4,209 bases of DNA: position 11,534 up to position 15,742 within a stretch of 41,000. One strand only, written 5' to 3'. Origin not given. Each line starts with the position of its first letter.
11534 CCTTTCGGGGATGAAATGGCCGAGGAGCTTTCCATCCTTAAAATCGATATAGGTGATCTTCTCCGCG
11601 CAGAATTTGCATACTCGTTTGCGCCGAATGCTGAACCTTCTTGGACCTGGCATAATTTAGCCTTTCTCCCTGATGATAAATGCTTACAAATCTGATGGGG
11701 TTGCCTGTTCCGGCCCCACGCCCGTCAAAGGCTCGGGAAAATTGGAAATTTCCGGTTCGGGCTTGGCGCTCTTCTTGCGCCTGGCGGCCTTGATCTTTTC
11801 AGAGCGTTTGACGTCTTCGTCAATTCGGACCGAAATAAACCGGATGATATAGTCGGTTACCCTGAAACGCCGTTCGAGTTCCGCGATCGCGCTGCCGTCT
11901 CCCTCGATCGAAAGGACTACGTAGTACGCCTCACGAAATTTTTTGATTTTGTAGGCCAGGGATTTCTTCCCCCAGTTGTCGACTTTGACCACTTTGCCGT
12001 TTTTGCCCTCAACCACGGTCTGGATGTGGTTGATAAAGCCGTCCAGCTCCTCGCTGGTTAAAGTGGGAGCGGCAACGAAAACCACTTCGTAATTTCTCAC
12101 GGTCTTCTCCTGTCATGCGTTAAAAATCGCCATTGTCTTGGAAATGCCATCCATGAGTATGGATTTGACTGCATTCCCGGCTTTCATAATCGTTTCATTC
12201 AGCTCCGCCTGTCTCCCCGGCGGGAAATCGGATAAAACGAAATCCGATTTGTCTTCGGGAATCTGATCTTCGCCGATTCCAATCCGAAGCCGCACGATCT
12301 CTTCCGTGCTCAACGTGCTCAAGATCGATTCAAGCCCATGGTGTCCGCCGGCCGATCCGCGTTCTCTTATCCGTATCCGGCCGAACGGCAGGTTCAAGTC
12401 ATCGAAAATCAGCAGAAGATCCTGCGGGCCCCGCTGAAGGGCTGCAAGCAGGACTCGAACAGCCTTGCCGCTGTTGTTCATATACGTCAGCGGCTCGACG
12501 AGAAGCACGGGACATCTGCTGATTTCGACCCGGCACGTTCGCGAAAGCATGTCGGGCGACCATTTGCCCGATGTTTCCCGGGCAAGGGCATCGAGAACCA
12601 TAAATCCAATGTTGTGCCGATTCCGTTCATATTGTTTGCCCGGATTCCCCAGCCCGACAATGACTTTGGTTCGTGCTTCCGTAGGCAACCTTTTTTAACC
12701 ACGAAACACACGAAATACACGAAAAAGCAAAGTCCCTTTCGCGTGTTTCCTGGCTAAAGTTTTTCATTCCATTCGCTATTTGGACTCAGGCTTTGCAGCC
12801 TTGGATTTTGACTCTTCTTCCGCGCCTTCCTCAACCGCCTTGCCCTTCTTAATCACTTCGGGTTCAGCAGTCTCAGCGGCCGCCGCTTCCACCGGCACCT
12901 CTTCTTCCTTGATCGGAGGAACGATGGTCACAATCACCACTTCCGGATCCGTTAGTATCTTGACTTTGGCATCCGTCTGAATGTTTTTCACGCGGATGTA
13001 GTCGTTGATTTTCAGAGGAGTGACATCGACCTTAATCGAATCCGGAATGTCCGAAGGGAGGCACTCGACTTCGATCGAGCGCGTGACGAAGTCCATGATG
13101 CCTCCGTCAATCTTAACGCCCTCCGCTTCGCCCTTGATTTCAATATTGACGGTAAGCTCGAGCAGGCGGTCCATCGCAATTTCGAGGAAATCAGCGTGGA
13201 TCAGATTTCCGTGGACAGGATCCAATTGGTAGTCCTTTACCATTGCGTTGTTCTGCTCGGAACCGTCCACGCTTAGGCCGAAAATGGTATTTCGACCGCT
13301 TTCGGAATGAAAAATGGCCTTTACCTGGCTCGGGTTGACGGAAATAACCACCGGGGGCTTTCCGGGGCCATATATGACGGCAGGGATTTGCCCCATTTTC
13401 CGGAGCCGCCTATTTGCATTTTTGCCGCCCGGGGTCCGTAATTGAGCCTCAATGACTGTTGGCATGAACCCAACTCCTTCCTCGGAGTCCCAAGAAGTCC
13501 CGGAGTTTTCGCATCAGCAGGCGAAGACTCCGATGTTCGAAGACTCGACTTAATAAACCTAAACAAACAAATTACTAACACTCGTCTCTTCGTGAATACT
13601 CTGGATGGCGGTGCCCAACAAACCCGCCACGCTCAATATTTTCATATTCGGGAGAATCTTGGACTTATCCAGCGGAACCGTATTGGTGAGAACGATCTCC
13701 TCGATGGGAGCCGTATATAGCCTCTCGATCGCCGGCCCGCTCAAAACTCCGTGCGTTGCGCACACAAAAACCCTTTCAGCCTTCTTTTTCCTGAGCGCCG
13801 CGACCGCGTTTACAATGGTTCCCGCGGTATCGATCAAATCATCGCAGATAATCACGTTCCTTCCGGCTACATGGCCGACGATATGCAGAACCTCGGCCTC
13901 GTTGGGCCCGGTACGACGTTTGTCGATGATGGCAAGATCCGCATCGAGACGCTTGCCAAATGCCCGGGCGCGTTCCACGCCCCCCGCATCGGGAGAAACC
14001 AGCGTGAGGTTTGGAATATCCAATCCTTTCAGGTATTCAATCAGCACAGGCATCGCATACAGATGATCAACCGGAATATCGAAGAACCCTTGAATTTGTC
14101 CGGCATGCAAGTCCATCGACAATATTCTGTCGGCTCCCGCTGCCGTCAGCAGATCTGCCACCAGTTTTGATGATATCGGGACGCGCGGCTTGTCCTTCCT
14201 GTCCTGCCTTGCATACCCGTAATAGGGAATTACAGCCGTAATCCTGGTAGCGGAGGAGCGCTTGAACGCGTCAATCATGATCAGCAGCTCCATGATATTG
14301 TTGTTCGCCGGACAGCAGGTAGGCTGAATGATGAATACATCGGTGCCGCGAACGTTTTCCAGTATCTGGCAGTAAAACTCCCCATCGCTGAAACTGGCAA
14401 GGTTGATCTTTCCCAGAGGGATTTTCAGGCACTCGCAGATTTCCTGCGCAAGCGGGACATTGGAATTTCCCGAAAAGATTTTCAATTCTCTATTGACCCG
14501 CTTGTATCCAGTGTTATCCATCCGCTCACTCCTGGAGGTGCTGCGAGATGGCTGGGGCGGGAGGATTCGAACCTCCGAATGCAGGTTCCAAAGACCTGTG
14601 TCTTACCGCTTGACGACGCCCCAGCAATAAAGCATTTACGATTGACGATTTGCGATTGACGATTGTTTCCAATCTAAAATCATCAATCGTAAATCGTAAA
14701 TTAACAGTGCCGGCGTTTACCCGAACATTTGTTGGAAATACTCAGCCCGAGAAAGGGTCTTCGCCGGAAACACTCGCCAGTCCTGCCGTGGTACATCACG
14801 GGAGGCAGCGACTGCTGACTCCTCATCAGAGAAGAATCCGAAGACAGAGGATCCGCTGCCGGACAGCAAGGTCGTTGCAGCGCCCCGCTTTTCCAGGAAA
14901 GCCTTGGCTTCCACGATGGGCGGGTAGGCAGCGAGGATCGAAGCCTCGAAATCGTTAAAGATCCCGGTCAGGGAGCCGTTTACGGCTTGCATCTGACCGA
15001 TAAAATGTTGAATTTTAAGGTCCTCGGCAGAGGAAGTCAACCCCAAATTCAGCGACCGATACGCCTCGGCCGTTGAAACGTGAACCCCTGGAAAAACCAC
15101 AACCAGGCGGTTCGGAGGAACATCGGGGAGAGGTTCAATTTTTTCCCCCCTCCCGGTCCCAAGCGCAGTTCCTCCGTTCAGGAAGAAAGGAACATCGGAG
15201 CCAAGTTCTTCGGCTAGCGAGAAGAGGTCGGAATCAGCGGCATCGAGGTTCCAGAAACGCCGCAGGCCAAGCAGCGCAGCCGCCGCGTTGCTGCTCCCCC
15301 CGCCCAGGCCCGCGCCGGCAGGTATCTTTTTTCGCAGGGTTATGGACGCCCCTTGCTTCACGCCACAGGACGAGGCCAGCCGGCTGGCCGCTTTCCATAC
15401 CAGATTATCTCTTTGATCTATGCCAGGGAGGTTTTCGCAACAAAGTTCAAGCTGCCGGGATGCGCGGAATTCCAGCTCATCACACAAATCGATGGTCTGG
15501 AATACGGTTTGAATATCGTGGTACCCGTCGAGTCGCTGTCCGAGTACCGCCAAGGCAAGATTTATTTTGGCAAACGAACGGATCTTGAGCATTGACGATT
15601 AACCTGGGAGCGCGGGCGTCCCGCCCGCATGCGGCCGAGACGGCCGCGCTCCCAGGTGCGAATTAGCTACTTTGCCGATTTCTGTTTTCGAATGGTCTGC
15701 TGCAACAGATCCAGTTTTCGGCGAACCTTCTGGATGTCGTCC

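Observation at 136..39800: Almost every intergenic gap holds a long hairpin, most with arms that are tandem arrays of 6-9 nt units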

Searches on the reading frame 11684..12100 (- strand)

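Call 13: search_protein_families(library=pfam, max_evalue=0.01, proteins=[window:11684-12100:-])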
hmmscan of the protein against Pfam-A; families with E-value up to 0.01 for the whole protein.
window:11684-12100:- (138 aa): 1 family
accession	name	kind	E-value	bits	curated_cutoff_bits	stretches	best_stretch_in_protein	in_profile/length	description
PF01250.22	Ribosomal_S6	-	2.4e-28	98.6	27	1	3-92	1-90/90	Ribosomal protein S6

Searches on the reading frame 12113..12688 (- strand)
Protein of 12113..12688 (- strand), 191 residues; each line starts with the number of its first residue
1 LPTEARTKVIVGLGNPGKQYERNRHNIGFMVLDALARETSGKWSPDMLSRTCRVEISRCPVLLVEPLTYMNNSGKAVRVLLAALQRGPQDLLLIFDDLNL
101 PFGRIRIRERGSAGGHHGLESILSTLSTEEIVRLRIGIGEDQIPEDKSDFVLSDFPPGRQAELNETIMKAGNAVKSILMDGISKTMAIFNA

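Call 14: search_protein_families(library=pfam, max_evalue=0.01, proteins=[window:12113-12688:-])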
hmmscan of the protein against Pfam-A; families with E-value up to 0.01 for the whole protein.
window:12113-12688:- (191 aa): 1 family
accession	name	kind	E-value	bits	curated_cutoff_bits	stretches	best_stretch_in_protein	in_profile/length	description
PF01195.25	Pept_tRNA_hydro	-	2.5e-57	194.1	27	1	9-190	1-183/183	Peptidyl-tRNA hydrolase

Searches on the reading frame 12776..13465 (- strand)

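Call 14: search_protein_families(library=pfam, max_evalue=0.01, proteins=[window:12776-13465:-])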
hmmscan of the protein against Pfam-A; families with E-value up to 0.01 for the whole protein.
window:12776-13465:- (229 aa): 2 families
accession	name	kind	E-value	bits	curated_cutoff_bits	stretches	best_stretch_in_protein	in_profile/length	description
PF01386.24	Ribosomal_L25p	-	1.3e-24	86.9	23.6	1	5-93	1-82/82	Ribosomal L25p family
PF14693.11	Ribosomal_TL5_C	-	2.3e-24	86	27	1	103-184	3-83/84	Ribosomal protein TL5, C-terminal domain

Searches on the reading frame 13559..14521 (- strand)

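Call 8: search_protein_families(library=pfam, proteins=[window:13559-14521:-])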
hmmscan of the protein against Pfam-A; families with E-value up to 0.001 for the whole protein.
window:13559-14521:- (320 aa): 3 families
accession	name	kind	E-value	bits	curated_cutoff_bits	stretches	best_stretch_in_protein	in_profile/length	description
PF13793.12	Pribosyltran_N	-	9.6e-55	183.9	25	1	13-129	1-117/117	N-terminal domain of ribose phosphate pyrophosphokinase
PF14572.12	Pribosyl_synth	-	3.2e-26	92.9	27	1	209-319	72-183/184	Phosphoribosyl synthetase-associated domain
PF00156.33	Pribosyltran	-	2.5e-14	53.3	26.3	1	168-258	27-125/158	Phosphoribosyl transferase domain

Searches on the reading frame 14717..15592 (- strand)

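Call 8: search_protein_families(library=pfam, proteins=[window:14717-15592:-])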
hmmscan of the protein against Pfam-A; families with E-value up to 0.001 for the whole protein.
window:14717-15592:- (291 aa): 2 families
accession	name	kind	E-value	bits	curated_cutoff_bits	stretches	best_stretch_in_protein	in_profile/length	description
PF00288.32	GHMP_kinases_N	-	1.8e-17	63.8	22.3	1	63-141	1-87/87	GHMP kinases N terminal domain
PF08544.19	GHMP_kinases_C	-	1.3e-07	32.4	21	1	215-269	25-81/85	GHMP kinases C terminal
